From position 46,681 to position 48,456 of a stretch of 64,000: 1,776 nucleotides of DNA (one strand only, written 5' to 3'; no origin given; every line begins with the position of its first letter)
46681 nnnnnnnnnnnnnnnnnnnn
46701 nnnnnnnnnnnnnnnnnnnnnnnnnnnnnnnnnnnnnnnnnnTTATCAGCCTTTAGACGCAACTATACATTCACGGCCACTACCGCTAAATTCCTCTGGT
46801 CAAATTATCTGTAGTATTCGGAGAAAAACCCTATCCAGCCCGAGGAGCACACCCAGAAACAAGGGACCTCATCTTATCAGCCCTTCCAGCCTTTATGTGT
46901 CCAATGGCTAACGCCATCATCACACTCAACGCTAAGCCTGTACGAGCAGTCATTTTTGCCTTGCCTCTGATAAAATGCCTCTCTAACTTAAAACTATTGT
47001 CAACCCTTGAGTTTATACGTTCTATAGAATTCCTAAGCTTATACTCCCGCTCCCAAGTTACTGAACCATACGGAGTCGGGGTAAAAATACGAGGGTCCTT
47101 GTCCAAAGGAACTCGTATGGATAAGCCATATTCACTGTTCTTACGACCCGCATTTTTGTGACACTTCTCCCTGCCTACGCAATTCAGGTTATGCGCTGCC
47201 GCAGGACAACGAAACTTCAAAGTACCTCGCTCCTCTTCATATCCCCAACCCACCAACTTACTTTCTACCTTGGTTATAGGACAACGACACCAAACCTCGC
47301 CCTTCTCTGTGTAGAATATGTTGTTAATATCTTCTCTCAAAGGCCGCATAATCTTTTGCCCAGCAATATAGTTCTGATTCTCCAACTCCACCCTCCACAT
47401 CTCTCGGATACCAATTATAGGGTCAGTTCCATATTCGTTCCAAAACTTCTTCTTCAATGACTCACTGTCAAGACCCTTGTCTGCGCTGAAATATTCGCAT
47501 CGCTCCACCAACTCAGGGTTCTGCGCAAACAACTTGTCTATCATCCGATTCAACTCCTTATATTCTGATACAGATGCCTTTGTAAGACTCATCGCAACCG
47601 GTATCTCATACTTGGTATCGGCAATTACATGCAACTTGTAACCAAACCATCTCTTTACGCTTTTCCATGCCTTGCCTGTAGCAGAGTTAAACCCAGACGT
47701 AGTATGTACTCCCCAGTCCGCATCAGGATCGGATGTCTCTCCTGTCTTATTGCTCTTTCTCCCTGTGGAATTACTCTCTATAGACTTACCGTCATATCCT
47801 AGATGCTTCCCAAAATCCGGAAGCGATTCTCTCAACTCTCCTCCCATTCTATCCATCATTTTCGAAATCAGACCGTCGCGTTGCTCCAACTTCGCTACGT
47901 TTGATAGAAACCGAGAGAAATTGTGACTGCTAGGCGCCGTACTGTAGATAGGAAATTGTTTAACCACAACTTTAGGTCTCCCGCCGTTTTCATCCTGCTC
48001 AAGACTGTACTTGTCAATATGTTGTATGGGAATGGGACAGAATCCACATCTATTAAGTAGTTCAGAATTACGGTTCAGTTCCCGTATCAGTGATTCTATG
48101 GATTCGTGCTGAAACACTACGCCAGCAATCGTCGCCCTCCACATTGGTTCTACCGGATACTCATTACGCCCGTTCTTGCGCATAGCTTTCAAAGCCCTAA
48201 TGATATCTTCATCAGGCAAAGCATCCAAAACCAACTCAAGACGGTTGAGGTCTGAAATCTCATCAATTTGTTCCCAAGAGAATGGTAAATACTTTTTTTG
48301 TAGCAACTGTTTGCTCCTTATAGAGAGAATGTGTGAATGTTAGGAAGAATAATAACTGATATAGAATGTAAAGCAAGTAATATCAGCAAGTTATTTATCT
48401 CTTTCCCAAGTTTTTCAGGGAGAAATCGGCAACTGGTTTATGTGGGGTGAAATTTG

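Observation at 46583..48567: Intact IS with perfect 16-bp TIRs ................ is the source of an intergenic repeat family found throughout the window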

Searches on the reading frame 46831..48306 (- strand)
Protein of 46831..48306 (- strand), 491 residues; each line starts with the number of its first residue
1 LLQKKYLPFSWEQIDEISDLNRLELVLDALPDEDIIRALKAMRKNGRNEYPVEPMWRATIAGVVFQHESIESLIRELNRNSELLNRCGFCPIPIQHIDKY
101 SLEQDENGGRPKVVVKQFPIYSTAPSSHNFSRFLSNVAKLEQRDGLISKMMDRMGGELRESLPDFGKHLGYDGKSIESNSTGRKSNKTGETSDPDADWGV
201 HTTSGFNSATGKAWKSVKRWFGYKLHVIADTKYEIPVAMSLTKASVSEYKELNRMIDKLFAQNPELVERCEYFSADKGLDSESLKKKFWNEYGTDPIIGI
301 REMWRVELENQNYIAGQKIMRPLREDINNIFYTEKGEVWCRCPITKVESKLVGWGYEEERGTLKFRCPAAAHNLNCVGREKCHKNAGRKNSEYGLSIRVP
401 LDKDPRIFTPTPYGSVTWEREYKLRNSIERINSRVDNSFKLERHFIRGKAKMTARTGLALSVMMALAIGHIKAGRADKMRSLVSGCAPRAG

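Call 5: search_protein_families(library=pfam, proteins=[window:46831-48306:-], max_evalue=0.01)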
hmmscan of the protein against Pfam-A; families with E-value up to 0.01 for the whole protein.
window:46831-48306:- (491 aa): 4 families
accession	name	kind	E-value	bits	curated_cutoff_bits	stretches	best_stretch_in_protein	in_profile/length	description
PF01609.27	DDE_Tnp_1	-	2.2e-12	47.6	23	1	204-460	20-195/200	Transposase DDE domain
PF05598.16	DUF772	-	8.3e-06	26.2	23.1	1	46-89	1-44/74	Transposase domain (DUF772)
PF13612.12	DDE_Tnp_1_3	-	0.00063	20.2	27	1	212-262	34-84/155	Transposase DDE domain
PF13751.12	DDE_Tnp_1_6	-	0.0024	18.6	25.1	1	374-459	34-115/125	Transposase DDE domain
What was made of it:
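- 46831..48306 (-): Transposase gene: 491 aa, TTG start, with AAGGAG 7 nt upstream. Pfam DDE_Tnp_1 (E 2e-12) and DUF772 (call 5).
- On Autonomous DDE insertion sequence: 491 aa. Pfam DDE_Tnp_1 E 2e-12 (call 5).
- On IS1182/IS5 superfamily: PF05598 26.2 bits (cut-off 23.1) and PF01609 47.6 bits (cut-off 23) (call 5).
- Closest known: IS1182 family / IS5 family insertion sequences. Same: A single DDE transposase of about 490 aa with an N-terminal DUF772 and a DDE_Tnp_1/DDE_Tnp_1_6 catalytic region (call 5).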

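Call 9: search_protein_families(library=ncbifam, proteins=[window:46831-48306:-], max_evalue=0.01)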
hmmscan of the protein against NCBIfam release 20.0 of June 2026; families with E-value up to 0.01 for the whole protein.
window:46831-48306:- (491 aa): 5 families
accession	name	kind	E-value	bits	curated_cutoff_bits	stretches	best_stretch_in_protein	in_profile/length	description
NF033551.1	transpos_IS1182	equivalog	5.9e-22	78.2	270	1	186-460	244-477/488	IS1182 family transposase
NF033580.1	transpos_IS5_3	equivalog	7e-09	35.6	110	1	148-302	75-203/258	IS5 family transposase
NF033581.1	transpos_IS5_4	equivalog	9.8e-09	35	140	1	145-333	94-253/285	IS5 family transposase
NF033579.1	transpos_IS5_2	equivalog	1.6e-06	27.8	140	1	205-328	117-236/289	IS5 family transposase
NF033520.1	transpos_IS982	equivalog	2.9e-05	23.8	130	1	214-295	103-176/243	IS982 family transposase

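Call 10: find_homologous_proteins(query=window:46831-48306:-)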
Query window:46831-48306:- (491 aa): 1629 proteins with E <= 0.001 among 6863 candidates; the best 120 are listed.
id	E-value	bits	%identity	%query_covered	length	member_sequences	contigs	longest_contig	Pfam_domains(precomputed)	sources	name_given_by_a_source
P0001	0.0e+0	1135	100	100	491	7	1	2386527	PF01609.28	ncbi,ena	-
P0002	1.0e-216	738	65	100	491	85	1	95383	PF01609.28,PF05598.17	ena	-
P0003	1.3e-216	738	66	100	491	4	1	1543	PF01609.28,PF13751.13,PF05598.17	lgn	-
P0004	6.4e-215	733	64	100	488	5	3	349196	PF01609.28,PF13751.13,PF05598.17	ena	-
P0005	2.3e-214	731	65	100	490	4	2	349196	PF01609.28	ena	-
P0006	2.2e-213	727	65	100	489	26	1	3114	PF01609.28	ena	-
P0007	2.1e-212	724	65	100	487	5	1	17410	PF01609.28,PF05598.17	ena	-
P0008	5.0e-207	707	64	100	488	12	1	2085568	PF01609.28,PF05598.17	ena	-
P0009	6.3e-207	706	64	100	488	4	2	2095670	PF01609.28,PF13751.13,PF05598.17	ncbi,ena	-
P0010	1.6e-205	702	64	99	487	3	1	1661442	PF01609.28,PF13751.13,PF05598.17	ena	-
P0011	2.5e-205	701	63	100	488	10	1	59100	PF01609.28,PF05598.17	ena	-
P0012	1.7e-204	698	63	100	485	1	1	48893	PF01609.28,PF13751.13,PF05598.17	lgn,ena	-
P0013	1.8e-204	698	63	100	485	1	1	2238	PF01609.28,PF13751.13,PF05598.17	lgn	-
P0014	2.4e-204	698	63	100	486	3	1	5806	PF01609.28,PF13751.13,PF05598.17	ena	-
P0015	2.7e-204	698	63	100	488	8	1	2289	PF01609.28,PF13751.13,PF05598.17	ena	-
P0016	4.7e-204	697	63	100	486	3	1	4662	PF01609.28,PF13751.13,PF05598.17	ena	-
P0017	9.1e-204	696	62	99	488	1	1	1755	PF01609.28,PF05598.17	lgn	-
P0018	1.1e-203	696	62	100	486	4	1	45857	PF01609.28,PF13751.13,PF05598.17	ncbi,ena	-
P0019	1.1e-203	695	63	100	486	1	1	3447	PF01609.28,PF05598.17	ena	-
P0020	1.5e-203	695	62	100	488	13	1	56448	PF01609.28,PF05598.17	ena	-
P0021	1.8e-202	691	64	99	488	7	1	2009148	PF01609.28,PF05598.17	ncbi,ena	-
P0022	1.9e-201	688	62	100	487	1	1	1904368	PF01609.28,PF05598.17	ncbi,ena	-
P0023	3.4e-201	687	61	100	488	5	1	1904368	PF01609.28,PF05598.17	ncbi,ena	-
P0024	3.3e-200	684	63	100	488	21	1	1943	PF01609.28,PF05598.17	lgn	-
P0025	8.2e-200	683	62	100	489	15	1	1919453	PF01609.28,PF05598.17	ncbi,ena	-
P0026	7.8e-199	680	63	99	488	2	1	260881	PF01609.28,PF13751.13,PF05598.17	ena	-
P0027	9.1e-199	679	60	100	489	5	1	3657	PF01609.28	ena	-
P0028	9.4e-199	679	62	100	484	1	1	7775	PF01609.28,PF05598.17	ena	-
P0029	9.4e-199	679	62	100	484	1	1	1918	PF01609.28,PF05598.17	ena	-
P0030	1.5e-198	679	61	100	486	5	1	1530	PF01609.28,PF13751.13,PF05598.17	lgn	-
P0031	9.0e-198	676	61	100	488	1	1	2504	PF01609.28,PF05598.17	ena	-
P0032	1.0e-197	676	62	100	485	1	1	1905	PF01609.28,PF05598.17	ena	-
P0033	5.1e-197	674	60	99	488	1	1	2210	PF01609.28,PF05598.17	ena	-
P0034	1.5e-196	672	61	100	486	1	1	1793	PF01609.28,PF13751.13,PF05598.17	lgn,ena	-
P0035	3.2e-196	671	62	99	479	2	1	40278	PF01609.28,PF05598.17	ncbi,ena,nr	ncbi:MAG: transposase [Candidatus Dadabacteria bacterium]|nr:transposase [Candidatus Dadabacteria ba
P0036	5.8e-195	667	61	99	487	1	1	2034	PF01609.28,PF05598.17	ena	-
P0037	2.5e-194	665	61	100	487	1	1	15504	PF01609.28,PF05598.17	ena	-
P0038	3.6e-187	641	58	98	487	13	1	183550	PF01609.28,PF05598.17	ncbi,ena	-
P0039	3.4e-185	634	62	89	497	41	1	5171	PF01609.28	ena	-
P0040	2.3e-180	619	62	91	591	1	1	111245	PF01609.28,PF05598.17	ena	-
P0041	8.7e-171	587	54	100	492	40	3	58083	PF01609.28,PF05598.17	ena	-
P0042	4.0e-169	581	55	97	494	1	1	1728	PF01609.28,PF05598.17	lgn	-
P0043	7.2e-169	581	54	99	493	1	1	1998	PF01609.28,PF05598.17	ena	-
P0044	1.5e-168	580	55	97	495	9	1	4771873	PF01609.28,PF05598.17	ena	-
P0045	2.6e-168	579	53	99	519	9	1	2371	PF01609.28,PF05598.17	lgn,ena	-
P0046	8.5e-168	577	53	97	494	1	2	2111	PF01609.28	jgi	-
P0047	1.7e-167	576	53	97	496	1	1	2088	PF01609.28,PF05598.17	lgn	-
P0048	5.6e-167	574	54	98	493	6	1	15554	PF01609.28,PF05598.17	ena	-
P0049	1.5e-166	573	54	98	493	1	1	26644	PF01609.28,PF05598.17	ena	-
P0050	3.3e-166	572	61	86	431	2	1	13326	PF01609.28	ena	-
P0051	3.7e-166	572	54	98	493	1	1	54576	PF01609.28,PF05598.17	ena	-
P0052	4.6e-166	571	53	98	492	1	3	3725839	PF01609.28,PF05598.17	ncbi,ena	-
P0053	5.9e-166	571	53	98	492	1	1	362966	PF01609.28,PF05598.17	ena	-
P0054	6.1e-166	571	53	98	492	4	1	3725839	PF01609.28,PF05598.17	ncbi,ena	-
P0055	7.4e-166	571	53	100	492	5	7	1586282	PF01609.28,PF05598.17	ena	-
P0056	3.3e-165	569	54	97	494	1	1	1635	PF01609.28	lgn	-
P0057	5.5e-165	568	54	98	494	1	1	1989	PF01609.28,PF05598.17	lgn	-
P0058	1.6e-164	566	54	97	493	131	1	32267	PF01609.28,PF05598.17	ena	-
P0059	1.6e-164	566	54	97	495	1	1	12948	PF01609.28,PF05598.17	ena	-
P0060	5.4e-164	565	53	97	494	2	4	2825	PF01609.28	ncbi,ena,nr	ncbi:MAG: transposase [Gammaproteobacteria bacterium]|nr:transposase [Gammaproteobacteria bacterium]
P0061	5.7e-164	565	53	97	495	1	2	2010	PF01609.28,PF05598.17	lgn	-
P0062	6.1e-164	564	54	97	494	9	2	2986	PF01609.28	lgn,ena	-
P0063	6.2e-164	564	54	99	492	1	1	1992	PF01609.28,PF05598.17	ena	-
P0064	1.3e-163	563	54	97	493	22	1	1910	PF01609.28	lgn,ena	-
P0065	1.3e-163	563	53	99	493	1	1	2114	PF01609.28,PF05598.17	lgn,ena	-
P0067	2.1e-163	563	54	97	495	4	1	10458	PF01609.28,PF05598.17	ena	-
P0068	2.8e-163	562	53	97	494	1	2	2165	PF01609.28,PF05598.17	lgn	-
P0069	3.6e-163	562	52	97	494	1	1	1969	PF01609.28,PF05598.17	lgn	-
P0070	4.8e-163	561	53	97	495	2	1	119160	PF01609.28,PF05598.17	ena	-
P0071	5.8e-163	561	52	97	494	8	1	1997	PF01609.28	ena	-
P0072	5.9e-163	561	53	99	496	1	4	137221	PF01609.28,PF05598.17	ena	-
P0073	7.6e-163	561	54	97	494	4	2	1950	PF05598.17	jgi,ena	-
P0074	8.0e-163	561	51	98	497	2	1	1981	PF01609.28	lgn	-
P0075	1.3e-162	560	54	97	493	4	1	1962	PF01609.28,PF13751.13,PF05598.17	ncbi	-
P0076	1.6e-162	560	54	97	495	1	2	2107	PF01609.28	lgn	-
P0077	2.0e-162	559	54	97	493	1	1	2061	PF01609.28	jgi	jgi:hypothetical protein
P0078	2.4e-162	559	53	97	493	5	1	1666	PF01609.28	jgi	jgi:hypothetical protein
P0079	2.7e-162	559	54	97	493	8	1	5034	PF01609.28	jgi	-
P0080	2.8e-162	559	52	98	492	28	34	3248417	PF01609.28,PF05598.17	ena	-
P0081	3.0e-162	559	60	86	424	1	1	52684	PF01609.28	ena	-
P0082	3.7e-162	559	53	97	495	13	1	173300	PF01609.28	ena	-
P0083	4.8e-162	558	53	97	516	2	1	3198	PF01609.28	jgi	jgi:hypothetical protein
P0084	6.9e-162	558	53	97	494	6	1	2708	PF01609.28,PF05598.17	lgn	-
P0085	7.6e-162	558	55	95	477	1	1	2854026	PF01609.28,PF05598.17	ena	-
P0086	8.2e-162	557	53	99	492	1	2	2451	PF01609.28,PF05598.17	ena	-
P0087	1.1e-161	557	53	98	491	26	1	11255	PF01609.28,PF05598.17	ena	-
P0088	1.2e-161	557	53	99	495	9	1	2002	PF05598.17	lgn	-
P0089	1.2e-161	557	54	97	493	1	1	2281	PF01609.28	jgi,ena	-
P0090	1.4e-161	557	53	98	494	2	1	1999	PF01609.28,PF13751.13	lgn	-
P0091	2.6e-161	556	53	98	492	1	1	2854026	PF01609.28,PF05598.17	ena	-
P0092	3.0e-161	556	52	98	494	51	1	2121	PF01609.28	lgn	-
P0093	3.6e-161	555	53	97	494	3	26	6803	PF01609.28,PF05598.17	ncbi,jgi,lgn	jgi:hypothetical protein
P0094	5.6e-161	555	53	97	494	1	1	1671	PF01609.28,PF05598.17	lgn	-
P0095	9.8e-161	554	53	98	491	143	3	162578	PF01609.28,PF05598.17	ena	-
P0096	1.0e-160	554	52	97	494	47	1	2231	PF01609.28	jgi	-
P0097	1.3e-160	553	53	97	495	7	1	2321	PF01609.28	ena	-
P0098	1.4e-160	553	53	97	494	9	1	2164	PF01609.28,PF05598.17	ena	-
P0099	1.4e-160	553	53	98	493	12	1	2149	PF01609.28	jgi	jgi:hypothetical protein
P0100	1.9e-160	553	53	97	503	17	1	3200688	PF05598.17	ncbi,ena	-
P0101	1.9e-160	553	53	97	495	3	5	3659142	PF01609.28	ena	-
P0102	2.1e-160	553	52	98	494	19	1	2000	PF01609.28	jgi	jgi:hypothetical protein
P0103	2.2e-160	553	53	97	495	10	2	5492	PF01609.28,PF05598.17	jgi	jgi:hypothetical protein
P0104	2.3e-160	553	54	97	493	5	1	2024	PF01609.28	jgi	jgi:hypothetical protein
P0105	3.0e-160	552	53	97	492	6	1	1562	PF01609.28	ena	-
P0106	3.9e-160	552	53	97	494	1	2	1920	PF01609.28,PF05598.17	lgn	-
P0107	4.7e-160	552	52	97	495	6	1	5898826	PF01609.28,PF05598.17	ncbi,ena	-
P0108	5.3e-160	551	53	97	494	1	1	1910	PF01609.28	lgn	-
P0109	5.8e-160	551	53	97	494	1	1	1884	PF01609.28,PF05598.17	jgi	-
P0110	5.8e-160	551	52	97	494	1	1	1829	PF01609.28,PF13751.13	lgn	-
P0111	6.4e-160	551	53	97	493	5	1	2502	PF01609.28,PF13751.13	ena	-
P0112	6.9e-160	551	52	98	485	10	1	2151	PF01609.28,PF13751.13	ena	-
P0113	7.3e-160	551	52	99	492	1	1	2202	PF01609.28,PF05598.17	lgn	-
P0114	7.7e-160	551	53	97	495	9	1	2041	PF01609.28,PF05598.17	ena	-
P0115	8.0e-160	551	53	97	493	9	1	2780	PF01609.28,PF05598.17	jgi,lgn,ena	-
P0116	1.1e-159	550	53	97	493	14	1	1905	PF01609.28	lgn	-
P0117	1.2e-159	550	52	99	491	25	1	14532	PF01609.28,PF13751.13,PF05598.17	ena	-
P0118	1.2e-159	550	53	98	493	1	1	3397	PF01609.28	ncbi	-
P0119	1.2e-159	550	53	97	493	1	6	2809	PF01609.28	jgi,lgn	jgi:hypothetical protein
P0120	1.4e-159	550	52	99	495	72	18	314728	PF01609.28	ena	-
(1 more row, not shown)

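Call 11: find_encoding_contigs(protein=window:46831-48306:-, flank=3000, max_places=10)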
Protein window:46831-48306:- (491 aa): no gene with exactly this product is on record in the collection.

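Call 12: find_encoding_contigs(protein=P0001, flank=3000, max_places=10)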
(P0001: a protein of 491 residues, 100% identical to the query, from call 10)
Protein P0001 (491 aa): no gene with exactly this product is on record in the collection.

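Call 13: list_cluster_members(proteins=[P0001])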
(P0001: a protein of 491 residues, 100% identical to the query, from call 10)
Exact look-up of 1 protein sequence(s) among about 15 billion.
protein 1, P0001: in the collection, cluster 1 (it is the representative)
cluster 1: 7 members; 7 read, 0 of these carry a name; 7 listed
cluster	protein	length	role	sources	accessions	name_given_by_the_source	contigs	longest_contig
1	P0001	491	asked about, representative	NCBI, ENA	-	-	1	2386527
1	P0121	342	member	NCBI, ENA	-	-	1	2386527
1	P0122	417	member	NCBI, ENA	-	-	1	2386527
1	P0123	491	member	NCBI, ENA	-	-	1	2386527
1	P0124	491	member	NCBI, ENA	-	-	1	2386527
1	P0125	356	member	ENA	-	-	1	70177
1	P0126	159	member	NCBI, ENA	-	-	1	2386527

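Call 14: find_encoding_contigs(protein=P0123, flank=3000, max_places=6)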
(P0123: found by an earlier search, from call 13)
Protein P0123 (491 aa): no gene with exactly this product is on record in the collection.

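Call 15: find_encoding_contigs(protein=P0124, flank=3000, max_places=6)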
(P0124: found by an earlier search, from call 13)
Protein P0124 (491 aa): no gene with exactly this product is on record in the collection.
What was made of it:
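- Tried and rejected: Source chromosome: exact-protein look-ups for the transposase and its near-identical variants found nothing (calls 11, 12, 14, 15).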

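Call 20: find_related_loci(query=window:46831-48306:-, collection=genome_contigs, flank=10000)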
Query window:46831-48306:- (491 aa) in genome_contigs; peptide patterns used: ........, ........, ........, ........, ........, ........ (x = any residue, [..] = any of these).
48 stretches matched a pattern, but none encodes a relative of the query by tblastn (E <= 1e-3).
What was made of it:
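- Genome-wide copy numbers could not be obtained because the source chromosome is not retrievable (calls 11, 12, 14, 15, 20).
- Tried and rejected: The single-protein scan of genome_contigs found no relative (call 20).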

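Call 22: find_related_loci(query=A1, collection=genome_contigs, flank=3000)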
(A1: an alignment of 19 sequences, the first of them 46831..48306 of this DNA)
Query A1 (491 aa) in genome_contigs; peptide patterns used: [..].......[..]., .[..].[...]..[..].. (x = any residue, [..] = any of these).
595 stretches matched a pattern (row limit reached: there are more); 555 encode a relative of the query (tblastn E <= 1e-3); the best 80 are kept; 79 distinct loci.
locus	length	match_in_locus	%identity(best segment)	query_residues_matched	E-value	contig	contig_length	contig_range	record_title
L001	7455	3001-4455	66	7-491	0e+0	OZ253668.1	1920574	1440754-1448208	MAG: Thermodesulfobacteriota bacterium isolate f530718b-0ed1-4fd9-8463-ff378a1067cc genome assembly, chromosome: 1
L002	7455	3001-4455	66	7-491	0e+0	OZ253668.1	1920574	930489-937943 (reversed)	MAG: Thermodesulfobacteriota bacterium isolate f530718b-0ed1-4fd9-8463-ff378a1067cc genome assembly, chromosome: 1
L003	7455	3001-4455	65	7-491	0e+0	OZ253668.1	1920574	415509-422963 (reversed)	MAG: Thermodesulfobacteriota bacterium isolate f530718b-0ed1-4fd9-8463-ff378a1067cc genome assembly, chromosome: 1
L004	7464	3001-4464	64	1-491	0e+0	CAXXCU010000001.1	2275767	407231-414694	MAG: Thermodesulfobacteriota bacterium isolate 4efedf9e-3e77-46ca-ab62-2aefeacd466c genome assembly, contig: contig_1, w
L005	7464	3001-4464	64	1-491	0e+0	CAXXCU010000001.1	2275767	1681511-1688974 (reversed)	MAG: Thermodesulfobacteriota bacterium isolate 4efedf9e-3e77-46ca-ab62-2aefeacd466c genome assembly, contig: contig_1, w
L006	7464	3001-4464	64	1-491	0e+0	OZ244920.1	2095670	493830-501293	MAG: Thermodesulfobacteriota bacterium isolate b9bca27b-65d2-4e2f-9395-4ed0975bd336 genome assembly, chromosome: 1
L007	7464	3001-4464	64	1-491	0e+0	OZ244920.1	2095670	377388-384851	MAG: Thermodesulfobacteriota bacterium isolate b9bca27b-65d2-4e2f-9395-4ed0975bd336 genome assembly, chromosome: 1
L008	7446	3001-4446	64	1-485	0e+0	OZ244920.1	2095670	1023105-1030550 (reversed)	MAG: Thermodesulfobacteriota bacterium isolate b9bca27b-65d2-4e2f-9395-4ed0975bd336 genome assembly, chromosome: 1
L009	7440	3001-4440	63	7-491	0e+0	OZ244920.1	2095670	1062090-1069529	MAG: Thermodesulfobacteriota bacterium isolate b9bca27b-65d2-4e2f-9395-4ed0975bd336 genome assembly, chromosome: 1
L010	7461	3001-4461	62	1-491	0e+0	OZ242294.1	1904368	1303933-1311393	MAG: Thermodesulfobacteriota bacterium isolate dbd6f23f-7201-4405-b442-69d0362d048f genome assembly, chromosome: 1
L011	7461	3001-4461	62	1-491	0e+0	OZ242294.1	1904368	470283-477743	MAG: Thermodesulfobacteriota bacterium isolate dbd6f23f-7201-4405-b442-69d0362d048f genome assembly, chromosome: 1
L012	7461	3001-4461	62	1-491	0e+0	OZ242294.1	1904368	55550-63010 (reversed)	MAG: Thermodesulfobacteriota bacterium isolate dbd6f23f-7201-4405-b442-69d0362d048f genome assembly, chromosome: 1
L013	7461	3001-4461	62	1-491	0e+0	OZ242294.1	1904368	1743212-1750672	MAG: Thermodesulfobacteriota bacterium isolate dbd6f23f-7201-4405-b442-69d0362d048f genome assembly, chromosome: 1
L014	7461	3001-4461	62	1-491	0e+0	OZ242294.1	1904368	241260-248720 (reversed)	MAG: Thermodesulfobacteriota bacterium isolate dbd6f23f-7201-4405-b442-69d0362d048f genome assembly, chromosome: 1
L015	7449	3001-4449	64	1-486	0e+0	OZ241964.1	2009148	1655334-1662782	MAG: Thermodesulfobacteriota bacterium isolate f5ee5f3d-b5e6-4f91-bea9-ad3977f1f42d genome assembly, chromosome: 1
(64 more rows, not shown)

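Call 35: find_encoding_contigs(protein=P0125, flank=10000, max_places=5)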
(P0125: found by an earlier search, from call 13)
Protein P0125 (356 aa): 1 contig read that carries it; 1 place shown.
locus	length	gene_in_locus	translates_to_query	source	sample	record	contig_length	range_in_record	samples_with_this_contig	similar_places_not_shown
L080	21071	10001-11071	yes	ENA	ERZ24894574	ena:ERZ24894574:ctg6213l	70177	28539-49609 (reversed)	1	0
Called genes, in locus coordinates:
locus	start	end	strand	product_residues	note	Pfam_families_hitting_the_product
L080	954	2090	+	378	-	PF01391:Collagen (weak), PF00353:HemolysinCabind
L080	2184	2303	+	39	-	-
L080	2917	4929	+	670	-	PF06005:ZapB (faint), PF03050:DDE_Tnp_IS66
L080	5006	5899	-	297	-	PF14236:DruA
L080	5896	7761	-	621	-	PF03050:DDE_Tnp_IS66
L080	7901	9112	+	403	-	PF00353:HemolysinCabind (weak)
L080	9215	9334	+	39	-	-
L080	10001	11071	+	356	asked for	PF01609:DDE_Tnp_1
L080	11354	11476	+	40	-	-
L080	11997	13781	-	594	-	PF14236:DruA, PF13808:DDE_Tnp_1_assoc, PF01609:DDE_Tnp_1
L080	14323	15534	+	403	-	-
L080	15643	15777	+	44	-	-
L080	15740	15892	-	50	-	-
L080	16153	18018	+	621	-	PF03050:DDE_Tnp_IS66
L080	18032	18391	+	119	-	-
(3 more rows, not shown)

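Call 38: search_dna_similar(query=window:46831-48306:-, collection=plasmids, mode=protein, max_rows=25)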
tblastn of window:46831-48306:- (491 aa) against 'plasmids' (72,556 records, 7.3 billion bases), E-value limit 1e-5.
Records with a match: 6; places in all: 7; records where one place covers at least 80% of the query: 0.
Best place of each record, by identity: <60% 6.
By first word of the organism name: Enterococcus 2; Thermoanaerobacterium 2; Clostridium 1; Carboxydocella 1.
By predicted mobility (MOB-suite, as given by PLSDB): non-mobilizable 4; mobilizable 2.
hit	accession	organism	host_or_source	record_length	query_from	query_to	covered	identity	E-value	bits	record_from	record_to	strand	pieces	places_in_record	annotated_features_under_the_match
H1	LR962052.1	Enterococcus faecalis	-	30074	290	485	40%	40.3%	2e-37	154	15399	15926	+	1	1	none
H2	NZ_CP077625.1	Clostridium estertheticum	single colony,bovine feces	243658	192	469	57%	27.3%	3e-10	71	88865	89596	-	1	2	hypothetical protein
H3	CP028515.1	Carboxydocella thermautotrophica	environmental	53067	343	459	24%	32.5%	2e-9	68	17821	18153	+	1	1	Transposase DDE domain-containing protein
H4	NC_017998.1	Thermoanaerobacterium saccharolyticum JW/SL-YS485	-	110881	343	453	23%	33.9%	4e-9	67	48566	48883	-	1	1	hypothetical protein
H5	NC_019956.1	Thermoanaerobacterium thermosaccharolyticum M0795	-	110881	343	453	23%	33.9%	4e-9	67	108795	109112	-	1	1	hypothetical protein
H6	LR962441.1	Enterococcus faecalis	-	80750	267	364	20%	31.6%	3e-6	58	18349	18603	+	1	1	none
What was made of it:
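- Tried and rejected: Annotated relatives: tblastn against plasmids gave only distant partial hits with no IS-family names (call 38).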

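Call 57: search_solved_structures(query=A1, max_evalue=1, show_alignments=1)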
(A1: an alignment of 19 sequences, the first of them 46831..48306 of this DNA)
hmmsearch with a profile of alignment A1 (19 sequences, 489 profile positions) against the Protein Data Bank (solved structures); distinct sequences matched with E-value up to 1: 0.
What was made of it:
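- Tried and rejected: A PDB sequence search with the family profile found nothing (call 57).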
